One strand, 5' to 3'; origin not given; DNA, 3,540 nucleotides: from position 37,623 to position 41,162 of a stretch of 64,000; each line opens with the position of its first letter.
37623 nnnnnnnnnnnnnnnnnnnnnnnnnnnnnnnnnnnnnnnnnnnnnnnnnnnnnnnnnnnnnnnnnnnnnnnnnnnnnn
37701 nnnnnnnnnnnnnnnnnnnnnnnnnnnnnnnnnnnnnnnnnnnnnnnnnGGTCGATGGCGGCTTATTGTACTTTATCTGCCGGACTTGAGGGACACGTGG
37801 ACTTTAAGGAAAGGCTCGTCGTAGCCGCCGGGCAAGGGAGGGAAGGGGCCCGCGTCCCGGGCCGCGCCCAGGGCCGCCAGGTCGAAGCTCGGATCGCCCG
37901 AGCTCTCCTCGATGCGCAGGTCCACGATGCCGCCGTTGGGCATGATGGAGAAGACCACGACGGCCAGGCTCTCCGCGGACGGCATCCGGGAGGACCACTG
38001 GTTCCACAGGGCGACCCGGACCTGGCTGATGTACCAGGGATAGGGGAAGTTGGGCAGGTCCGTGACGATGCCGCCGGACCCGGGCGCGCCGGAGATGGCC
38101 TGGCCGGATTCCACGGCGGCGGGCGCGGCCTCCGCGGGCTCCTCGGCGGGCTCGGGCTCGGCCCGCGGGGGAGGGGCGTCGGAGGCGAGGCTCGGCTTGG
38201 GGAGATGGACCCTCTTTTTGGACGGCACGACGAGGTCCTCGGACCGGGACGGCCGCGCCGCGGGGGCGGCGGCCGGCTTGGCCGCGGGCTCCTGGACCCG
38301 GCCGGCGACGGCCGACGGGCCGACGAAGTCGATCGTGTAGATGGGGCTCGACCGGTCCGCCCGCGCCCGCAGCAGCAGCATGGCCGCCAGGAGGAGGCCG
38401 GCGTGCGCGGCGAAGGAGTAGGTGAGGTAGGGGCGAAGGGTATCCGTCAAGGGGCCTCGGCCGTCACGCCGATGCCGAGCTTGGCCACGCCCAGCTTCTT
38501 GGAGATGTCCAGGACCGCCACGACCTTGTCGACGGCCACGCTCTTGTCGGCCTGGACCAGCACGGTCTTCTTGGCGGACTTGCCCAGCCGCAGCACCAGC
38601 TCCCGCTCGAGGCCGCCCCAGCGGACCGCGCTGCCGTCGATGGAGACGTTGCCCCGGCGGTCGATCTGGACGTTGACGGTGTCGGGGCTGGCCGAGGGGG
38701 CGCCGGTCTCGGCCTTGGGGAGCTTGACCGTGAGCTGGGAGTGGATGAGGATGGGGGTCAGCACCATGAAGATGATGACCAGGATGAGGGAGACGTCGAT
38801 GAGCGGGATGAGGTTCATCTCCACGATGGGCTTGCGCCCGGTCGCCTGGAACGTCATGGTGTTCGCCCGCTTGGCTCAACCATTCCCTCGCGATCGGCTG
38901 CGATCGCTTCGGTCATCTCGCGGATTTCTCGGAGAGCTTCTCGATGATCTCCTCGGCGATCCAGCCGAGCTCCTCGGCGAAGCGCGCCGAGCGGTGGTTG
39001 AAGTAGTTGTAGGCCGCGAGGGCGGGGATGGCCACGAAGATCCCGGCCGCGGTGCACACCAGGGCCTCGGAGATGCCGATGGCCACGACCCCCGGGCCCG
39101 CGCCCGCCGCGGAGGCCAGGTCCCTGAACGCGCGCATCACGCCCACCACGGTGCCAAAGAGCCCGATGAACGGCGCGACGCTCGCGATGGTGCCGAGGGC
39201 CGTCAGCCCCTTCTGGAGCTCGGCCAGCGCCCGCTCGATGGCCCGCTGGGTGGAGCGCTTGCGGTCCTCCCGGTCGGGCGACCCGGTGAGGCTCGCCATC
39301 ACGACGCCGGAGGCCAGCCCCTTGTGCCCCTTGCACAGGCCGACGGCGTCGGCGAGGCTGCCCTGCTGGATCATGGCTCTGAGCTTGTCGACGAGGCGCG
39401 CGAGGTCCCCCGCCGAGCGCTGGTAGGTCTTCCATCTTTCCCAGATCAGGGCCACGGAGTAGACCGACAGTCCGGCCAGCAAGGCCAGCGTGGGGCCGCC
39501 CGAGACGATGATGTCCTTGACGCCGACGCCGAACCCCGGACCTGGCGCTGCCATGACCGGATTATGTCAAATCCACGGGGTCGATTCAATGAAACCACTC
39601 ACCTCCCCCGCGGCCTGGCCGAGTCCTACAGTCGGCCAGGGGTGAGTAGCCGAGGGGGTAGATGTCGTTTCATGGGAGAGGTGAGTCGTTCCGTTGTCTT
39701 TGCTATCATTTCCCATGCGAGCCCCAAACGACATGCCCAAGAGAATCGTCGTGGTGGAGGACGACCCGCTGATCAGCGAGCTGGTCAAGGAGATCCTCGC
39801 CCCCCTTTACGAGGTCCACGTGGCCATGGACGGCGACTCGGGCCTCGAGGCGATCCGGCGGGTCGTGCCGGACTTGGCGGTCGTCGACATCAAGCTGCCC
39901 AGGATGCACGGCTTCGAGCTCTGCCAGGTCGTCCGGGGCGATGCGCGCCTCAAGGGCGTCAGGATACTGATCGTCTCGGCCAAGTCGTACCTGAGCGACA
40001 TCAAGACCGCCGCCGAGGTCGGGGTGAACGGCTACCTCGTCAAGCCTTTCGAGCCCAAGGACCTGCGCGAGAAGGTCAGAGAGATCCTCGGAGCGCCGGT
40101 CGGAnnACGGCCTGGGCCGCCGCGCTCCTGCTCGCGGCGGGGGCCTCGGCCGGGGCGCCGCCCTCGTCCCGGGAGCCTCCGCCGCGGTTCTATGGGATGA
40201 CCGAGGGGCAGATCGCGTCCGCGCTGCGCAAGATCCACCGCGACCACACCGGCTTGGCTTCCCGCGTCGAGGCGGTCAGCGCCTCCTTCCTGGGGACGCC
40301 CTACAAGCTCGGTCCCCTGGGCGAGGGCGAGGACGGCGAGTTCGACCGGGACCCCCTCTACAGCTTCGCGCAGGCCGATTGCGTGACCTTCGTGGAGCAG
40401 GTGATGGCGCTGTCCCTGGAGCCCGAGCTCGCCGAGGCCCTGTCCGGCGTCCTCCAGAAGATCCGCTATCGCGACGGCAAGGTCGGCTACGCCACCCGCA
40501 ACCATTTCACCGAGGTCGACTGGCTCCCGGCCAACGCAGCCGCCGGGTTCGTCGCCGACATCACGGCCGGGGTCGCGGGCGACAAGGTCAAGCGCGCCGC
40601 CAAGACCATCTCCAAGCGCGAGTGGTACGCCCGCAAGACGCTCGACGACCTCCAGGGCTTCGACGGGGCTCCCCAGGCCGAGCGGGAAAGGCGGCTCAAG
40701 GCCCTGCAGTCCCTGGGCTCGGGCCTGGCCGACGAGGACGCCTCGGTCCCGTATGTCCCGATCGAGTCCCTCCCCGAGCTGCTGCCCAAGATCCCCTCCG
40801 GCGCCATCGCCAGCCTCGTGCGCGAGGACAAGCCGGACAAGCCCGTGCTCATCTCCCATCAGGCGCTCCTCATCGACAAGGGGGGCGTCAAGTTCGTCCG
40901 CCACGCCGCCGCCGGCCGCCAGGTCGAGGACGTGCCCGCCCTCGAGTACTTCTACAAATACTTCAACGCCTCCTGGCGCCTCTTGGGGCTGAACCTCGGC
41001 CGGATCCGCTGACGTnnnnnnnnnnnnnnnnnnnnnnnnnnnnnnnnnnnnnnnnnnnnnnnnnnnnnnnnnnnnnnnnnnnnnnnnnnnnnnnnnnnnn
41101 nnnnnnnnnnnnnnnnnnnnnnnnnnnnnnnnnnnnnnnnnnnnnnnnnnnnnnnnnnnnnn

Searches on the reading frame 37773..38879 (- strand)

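Call 62: search_protein_families(library=pfam, proteins=[window:37773-38879:-], max_evalue=0.001)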
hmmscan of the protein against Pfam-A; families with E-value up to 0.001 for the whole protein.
window:37773-38879:- (368 aa): 2 families
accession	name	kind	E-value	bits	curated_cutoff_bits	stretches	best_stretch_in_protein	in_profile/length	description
PF13103.11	TonB_2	-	1.4e-12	48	22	1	280-357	1-78/85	TonB C terminal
PF03544.19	TonB_C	-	7.5e-05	23.6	24.6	1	307-350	19-62/79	Gram-negative bacterial TonB protein C-terminal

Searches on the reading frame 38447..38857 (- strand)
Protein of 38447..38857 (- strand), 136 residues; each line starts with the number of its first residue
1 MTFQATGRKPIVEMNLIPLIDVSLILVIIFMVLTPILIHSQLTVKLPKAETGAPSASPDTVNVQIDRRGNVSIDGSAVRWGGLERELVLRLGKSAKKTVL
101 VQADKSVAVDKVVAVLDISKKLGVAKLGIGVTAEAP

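Call 59: search_protein_families(library=pfam, proteins=[window:38447-38857:-], max_evalue=0.01)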
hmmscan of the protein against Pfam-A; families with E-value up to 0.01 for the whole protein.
window:38447-38857:- (136 aa): 1 family
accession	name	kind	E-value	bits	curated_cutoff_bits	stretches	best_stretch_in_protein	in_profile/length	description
PF02472.21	ExbD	-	1.2e-26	93.7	25.4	1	11-132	5-126/128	Biopolymer transport protein ExbD/TolR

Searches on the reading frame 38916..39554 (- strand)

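Call 13: search_protein_families(library=pfam, proteins=[window:38916-39554:-])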
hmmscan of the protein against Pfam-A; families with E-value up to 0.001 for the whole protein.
window:38916-39554:- (213 aa): 1 family
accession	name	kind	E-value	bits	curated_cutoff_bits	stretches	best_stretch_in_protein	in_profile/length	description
PF01618.21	MotA_ExbB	-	1.5e-32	112.5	22.9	1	89-195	18-124/127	MotA/TolQ/ExbB proton channel family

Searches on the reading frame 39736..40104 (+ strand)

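Call 13: search_protein_families(library=pfam, proteins=[window:39736-40104:+])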
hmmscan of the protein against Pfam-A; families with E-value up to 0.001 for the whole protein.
window:39736-40104:+ (123 aa): 1 family
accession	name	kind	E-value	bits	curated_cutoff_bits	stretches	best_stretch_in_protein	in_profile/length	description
PF00072.30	Response_reg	-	1.5e-24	86.8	30.2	1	4-115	1-111/111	Response regulator receiver domain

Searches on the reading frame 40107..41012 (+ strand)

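Call 62: search_protein_families(library=pfam, proteins=[window:40107-41012:+], max_evalue=0.001)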
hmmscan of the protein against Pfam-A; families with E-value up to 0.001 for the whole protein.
window:40107-41012:+ (301 aa): 1 family
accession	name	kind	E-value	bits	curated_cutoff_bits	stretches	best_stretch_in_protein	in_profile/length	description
PF07313.18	AmiA-like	-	1.1e-30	107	27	1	57-283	2-197/202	N-acetylmuramoyl-L-alanine amidase-like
